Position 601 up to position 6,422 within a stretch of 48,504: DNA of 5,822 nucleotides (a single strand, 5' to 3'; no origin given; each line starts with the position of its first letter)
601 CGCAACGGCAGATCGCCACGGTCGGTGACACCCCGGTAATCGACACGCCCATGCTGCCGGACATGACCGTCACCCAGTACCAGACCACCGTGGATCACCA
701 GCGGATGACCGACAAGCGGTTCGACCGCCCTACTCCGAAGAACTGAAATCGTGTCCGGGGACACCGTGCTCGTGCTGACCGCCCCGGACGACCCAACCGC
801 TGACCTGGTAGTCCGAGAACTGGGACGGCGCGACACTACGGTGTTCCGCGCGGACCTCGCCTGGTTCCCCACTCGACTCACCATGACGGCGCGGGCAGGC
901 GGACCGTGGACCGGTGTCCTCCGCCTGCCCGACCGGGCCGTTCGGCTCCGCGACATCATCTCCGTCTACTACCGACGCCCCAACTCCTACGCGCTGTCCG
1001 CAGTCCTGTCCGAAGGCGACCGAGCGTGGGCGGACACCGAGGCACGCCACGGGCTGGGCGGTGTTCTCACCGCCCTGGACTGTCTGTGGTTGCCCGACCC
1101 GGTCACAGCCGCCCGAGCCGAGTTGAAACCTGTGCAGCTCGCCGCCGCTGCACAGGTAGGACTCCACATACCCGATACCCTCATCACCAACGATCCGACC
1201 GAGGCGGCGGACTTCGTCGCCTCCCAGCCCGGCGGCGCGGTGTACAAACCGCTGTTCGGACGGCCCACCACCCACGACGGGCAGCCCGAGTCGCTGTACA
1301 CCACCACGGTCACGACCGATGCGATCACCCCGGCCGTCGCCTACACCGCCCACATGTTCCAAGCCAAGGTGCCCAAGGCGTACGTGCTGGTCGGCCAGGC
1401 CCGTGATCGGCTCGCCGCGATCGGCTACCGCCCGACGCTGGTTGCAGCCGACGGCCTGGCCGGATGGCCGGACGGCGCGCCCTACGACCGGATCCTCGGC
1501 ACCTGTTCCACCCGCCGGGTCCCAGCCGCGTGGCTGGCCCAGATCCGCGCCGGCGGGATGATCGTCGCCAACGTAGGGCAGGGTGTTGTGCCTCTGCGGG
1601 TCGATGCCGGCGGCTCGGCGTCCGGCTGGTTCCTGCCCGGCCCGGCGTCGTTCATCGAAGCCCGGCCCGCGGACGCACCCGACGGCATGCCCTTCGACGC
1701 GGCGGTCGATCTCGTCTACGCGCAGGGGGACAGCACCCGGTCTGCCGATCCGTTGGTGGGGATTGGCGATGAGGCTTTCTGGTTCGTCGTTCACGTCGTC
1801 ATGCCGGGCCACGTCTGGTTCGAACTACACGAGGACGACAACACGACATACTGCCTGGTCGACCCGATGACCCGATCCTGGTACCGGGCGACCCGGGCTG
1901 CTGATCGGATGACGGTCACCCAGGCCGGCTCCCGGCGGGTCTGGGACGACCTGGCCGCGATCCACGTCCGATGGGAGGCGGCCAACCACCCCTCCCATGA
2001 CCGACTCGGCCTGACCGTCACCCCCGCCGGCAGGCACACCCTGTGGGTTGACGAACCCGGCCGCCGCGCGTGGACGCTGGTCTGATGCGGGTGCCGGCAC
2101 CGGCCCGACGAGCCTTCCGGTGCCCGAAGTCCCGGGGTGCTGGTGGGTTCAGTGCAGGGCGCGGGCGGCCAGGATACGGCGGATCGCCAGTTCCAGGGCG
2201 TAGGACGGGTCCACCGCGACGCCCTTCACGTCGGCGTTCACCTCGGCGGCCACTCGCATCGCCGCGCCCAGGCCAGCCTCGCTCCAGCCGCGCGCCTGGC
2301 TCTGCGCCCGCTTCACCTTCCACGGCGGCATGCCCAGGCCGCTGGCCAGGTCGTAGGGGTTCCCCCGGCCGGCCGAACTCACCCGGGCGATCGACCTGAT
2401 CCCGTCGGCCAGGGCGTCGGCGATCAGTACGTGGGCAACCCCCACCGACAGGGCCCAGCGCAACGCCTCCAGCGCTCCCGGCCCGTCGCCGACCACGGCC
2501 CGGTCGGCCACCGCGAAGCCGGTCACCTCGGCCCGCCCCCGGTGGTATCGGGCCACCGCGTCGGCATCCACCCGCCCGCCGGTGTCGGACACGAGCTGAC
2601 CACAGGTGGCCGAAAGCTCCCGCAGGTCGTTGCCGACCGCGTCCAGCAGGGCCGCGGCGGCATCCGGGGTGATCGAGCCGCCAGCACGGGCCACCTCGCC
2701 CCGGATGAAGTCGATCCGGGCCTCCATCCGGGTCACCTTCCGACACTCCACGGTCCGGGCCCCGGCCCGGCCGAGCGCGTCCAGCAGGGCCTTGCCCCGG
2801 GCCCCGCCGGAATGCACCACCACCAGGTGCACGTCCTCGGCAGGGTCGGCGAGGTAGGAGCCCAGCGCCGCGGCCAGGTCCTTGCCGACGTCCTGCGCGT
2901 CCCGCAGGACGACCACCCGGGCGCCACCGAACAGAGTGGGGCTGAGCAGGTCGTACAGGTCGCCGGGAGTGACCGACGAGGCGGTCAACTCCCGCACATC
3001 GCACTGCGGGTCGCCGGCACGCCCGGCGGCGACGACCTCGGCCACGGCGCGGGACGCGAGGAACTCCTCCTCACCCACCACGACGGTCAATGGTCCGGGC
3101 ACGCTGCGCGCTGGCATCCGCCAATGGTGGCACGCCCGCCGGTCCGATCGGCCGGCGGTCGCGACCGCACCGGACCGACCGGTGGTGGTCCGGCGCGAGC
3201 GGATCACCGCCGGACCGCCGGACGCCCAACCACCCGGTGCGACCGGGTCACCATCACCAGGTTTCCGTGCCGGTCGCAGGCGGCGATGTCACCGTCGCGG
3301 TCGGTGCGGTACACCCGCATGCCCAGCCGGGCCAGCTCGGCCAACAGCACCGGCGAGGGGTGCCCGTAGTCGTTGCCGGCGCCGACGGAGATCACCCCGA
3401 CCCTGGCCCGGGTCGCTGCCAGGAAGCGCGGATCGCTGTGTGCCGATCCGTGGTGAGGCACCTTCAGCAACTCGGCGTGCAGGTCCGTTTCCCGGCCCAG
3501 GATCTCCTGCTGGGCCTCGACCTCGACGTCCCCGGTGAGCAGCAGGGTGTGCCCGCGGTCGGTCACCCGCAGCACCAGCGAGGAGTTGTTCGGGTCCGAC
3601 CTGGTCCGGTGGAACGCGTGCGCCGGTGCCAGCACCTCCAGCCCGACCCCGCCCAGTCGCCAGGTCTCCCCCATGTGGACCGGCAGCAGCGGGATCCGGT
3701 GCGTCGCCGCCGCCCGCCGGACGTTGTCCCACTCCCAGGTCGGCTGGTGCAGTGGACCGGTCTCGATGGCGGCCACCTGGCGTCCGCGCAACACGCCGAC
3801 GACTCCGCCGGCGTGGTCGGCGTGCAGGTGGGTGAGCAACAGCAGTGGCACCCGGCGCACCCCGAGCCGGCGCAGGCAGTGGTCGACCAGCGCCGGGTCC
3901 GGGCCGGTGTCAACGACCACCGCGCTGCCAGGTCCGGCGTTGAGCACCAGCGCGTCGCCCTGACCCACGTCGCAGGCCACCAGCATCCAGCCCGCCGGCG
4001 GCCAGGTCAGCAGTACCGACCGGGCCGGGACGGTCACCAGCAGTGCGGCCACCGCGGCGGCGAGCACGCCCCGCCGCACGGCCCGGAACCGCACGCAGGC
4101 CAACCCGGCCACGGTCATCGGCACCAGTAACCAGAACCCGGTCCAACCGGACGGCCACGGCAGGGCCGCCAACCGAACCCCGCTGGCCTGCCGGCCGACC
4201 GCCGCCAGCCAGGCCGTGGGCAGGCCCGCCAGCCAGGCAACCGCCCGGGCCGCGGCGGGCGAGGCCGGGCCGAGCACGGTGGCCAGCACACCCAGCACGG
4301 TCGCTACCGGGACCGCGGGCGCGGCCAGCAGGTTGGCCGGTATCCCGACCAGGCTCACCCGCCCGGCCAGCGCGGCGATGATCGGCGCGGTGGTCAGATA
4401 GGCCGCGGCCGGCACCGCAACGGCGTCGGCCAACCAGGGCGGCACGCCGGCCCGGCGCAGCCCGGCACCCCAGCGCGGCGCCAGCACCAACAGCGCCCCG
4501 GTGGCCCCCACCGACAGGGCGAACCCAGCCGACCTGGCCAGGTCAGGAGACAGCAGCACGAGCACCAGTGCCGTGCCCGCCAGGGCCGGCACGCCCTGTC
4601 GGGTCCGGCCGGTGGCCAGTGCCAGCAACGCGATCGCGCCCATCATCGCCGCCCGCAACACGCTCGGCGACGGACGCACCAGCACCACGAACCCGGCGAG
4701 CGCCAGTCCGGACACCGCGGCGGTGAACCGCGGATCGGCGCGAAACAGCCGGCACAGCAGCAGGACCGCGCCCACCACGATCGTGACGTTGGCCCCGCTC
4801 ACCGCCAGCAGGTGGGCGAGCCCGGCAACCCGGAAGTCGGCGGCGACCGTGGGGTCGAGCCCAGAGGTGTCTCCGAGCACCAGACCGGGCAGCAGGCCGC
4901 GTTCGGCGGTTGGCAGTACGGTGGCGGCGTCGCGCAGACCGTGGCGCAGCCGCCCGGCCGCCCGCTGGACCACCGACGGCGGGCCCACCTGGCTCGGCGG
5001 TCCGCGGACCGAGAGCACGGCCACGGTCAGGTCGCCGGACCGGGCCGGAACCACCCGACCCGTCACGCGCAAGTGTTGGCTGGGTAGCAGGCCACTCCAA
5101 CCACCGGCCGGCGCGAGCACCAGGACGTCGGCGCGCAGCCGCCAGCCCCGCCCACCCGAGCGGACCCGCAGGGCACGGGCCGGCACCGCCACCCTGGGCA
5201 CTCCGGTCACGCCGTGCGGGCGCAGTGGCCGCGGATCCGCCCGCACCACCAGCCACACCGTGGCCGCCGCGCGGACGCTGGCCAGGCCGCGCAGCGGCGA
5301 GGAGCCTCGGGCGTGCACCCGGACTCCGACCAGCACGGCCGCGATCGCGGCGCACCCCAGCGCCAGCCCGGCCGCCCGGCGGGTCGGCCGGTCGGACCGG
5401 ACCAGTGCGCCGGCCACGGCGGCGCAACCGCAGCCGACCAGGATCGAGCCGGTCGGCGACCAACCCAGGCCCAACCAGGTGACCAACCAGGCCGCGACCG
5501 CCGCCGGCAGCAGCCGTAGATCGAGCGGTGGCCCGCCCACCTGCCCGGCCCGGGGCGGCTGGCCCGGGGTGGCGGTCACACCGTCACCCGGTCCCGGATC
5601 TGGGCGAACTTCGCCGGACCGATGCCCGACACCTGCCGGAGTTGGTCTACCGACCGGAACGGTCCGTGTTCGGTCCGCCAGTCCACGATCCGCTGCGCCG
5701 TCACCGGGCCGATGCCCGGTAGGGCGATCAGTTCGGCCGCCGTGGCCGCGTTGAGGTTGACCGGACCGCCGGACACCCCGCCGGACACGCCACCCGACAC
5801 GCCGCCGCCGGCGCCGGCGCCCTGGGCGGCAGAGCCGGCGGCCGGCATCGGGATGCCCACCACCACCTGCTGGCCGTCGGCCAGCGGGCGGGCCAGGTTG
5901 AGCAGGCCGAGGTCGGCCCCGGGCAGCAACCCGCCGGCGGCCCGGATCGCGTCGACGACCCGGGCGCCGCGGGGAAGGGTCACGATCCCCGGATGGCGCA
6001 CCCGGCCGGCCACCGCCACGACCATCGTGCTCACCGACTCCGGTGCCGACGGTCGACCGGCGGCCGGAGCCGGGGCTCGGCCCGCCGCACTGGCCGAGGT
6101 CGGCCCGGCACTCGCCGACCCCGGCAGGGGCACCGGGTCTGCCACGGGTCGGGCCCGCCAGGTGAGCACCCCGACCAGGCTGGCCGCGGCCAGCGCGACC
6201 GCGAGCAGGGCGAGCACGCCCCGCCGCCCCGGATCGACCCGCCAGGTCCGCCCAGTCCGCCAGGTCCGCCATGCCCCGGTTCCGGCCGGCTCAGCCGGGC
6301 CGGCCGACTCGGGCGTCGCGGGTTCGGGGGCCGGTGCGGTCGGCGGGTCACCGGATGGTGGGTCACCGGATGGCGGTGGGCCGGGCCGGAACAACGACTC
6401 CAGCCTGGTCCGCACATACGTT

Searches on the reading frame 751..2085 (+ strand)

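Call 49: search_protein_families(library=pfam, proteins=[window:751-2085:+], max_evalue=0.00001)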
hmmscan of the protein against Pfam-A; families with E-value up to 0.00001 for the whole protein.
window:751-2085:+ (444 aa): 2 families
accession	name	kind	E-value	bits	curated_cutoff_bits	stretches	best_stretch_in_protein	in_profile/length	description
PF01135.25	PCMT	-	1.2e-10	42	20.3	1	212-277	109-175/210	Protein-L-isoaspartate(D-aspartate) O-methyltransferase (PCMT)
PF21068.3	ATPgraspMvdD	-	6.3e-09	36.4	27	1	5-114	1-114/121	MvdD pre-ATP grasp domain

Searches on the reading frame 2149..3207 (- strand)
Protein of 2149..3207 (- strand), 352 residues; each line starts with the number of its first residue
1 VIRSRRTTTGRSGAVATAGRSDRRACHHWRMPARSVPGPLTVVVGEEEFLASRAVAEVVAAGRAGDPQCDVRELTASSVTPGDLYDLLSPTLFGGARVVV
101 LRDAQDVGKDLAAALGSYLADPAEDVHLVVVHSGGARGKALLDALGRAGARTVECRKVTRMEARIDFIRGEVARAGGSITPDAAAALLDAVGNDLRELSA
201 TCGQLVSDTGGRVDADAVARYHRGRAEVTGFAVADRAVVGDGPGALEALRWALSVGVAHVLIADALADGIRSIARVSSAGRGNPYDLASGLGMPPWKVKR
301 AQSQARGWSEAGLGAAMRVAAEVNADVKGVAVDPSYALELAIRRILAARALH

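Call 49: search_protein_families(library=pfam, proteins=[window:2149-3207:-], max_evalue=0.00001)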
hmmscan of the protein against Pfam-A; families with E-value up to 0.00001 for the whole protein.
window:2149-3207:- (352 aa): 1 family
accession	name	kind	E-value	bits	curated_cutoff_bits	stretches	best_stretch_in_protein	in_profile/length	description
PF21694.2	DNA_pol3_delta_C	-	2.4e-06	28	27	1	231-343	5-119/121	DNA polymerase III delta subunit, C-terminal domain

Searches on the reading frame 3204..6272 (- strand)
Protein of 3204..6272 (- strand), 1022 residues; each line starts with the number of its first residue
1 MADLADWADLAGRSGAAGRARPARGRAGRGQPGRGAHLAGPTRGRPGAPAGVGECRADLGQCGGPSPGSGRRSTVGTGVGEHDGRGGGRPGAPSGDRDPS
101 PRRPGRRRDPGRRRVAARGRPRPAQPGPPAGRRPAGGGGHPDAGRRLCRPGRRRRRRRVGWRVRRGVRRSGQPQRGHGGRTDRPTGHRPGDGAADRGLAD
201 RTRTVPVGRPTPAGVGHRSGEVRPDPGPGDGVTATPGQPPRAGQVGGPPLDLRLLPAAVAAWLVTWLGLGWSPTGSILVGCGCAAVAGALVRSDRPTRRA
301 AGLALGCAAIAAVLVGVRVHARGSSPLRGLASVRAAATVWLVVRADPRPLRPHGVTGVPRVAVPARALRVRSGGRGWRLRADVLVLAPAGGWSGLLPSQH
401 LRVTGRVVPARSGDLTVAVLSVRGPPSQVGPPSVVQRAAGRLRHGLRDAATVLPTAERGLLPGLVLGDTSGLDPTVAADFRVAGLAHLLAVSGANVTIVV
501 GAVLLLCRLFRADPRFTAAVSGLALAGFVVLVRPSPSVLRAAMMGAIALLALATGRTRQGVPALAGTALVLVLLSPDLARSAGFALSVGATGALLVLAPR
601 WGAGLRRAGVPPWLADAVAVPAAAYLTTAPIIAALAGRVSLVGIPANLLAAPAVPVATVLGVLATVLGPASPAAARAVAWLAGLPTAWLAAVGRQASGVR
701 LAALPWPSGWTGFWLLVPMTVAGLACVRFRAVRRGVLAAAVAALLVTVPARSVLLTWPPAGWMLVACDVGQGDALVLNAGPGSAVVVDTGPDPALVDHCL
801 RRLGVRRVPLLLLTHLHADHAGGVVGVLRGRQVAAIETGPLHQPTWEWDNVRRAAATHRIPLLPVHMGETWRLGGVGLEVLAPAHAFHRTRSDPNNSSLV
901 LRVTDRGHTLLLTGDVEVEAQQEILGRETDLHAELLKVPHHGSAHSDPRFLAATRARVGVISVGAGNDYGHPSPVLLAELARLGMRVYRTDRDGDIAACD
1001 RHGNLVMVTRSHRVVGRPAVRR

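Call 49: search_protein_families(library=pfam, proteins=[window:3204-6272:-], max_evalue=0.00001)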
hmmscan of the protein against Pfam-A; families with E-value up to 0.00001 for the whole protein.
window:3204-6272:- (1022 aa): 3 families
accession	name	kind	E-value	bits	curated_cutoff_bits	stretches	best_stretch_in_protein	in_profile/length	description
PF03772.21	Competence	-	2.5e-47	161.9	23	1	464-724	1-261/270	Competence protein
PF00753.33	Lactamase_B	-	1.6e-12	48.2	22.7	1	768-942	2-172/196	Metallo-beta-lactamase superfamily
PF12706.13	Lactamase_B_2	-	3.1e-09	37.2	27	1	785-919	3-147/200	Beta-lactamase superfamily domain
